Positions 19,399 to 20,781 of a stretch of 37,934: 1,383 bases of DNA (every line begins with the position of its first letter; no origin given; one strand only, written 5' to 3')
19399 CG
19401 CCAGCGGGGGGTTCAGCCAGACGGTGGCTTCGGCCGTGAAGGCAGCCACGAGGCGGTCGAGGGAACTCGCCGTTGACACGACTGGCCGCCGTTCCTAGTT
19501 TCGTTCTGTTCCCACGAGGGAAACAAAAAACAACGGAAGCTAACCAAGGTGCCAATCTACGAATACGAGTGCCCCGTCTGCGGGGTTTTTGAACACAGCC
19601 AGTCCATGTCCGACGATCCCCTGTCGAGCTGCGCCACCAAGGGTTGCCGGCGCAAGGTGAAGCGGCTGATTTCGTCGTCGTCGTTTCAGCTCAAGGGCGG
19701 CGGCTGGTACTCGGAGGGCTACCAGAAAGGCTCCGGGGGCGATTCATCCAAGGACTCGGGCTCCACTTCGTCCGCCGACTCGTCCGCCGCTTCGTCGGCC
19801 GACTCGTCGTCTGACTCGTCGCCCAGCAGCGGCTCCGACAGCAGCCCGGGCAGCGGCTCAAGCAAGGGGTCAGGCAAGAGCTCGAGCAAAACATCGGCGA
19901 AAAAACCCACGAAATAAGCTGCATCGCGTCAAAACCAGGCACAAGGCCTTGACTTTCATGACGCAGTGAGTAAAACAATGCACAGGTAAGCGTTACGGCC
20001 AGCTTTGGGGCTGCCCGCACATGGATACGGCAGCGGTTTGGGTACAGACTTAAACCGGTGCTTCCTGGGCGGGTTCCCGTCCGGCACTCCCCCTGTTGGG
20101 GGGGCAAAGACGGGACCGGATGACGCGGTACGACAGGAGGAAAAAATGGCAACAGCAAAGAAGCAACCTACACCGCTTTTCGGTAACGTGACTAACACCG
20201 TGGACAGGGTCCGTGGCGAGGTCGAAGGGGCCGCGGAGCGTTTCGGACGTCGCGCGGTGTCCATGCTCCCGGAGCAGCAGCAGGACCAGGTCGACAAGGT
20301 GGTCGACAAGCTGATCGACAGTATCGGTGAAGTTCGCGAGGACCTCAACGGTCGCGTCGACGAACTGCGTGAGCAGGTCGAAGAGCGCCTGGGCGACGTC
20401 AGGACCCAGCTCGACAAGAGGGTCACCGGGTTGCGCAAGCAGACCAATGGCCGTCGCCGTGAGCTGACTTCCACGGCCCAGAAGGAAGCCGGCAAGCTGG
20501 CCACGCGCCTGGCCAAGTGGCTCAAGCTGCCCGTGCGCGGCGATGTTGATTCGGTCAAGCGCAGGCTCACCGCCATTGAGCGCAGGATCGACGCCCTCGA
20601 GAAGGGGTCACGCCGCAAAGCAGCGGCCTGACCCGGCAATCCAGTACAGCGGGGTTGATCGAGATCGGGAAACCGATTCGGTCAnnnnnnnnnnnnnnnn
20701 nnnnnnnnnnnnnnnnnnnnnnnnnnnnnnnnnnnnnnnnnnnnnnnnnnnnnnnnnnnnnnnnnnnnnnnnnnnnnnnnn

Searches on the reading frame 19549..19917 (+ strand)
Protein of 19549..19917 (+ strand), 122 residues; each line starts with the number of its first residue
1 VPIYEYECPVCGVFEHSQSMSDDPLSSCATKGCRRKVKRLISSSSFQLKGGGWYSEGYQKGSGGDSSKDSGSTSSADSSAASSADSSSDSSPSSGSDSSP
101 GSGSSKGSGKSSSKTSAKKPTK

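Call 56: search_protein_families(library=pfam, proteins=[window:19549-19917:+], max_evalue=0.0001)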
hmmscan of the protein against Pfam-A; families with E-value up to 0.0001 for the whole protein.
window:19549-19917:+ (122 aa): 1 family
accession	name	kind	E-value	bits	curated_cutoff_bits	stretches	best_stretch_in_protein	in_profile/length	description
PF09723.15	Zn_ribbon_8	-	3.3e-11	43.5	34.4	1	1-41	1-41/41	Zinc ribbon domain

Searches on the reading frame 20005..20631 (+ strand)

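Call 56: search_protein_families(library=pfam, proteins=[window:20005-20631:+], max_evalue=0.0001)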
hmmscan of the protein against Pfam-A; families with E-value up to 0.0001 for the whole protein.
window:20005-20631:+ (208 aa): 1 family
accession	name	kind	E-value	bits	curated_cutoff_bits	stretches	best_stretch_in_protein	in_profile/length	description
PF01442.23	Apolipoprotein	-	7e-08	32.8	90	1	88-170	42-120/190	Apolipoprotein A1/A4/E domain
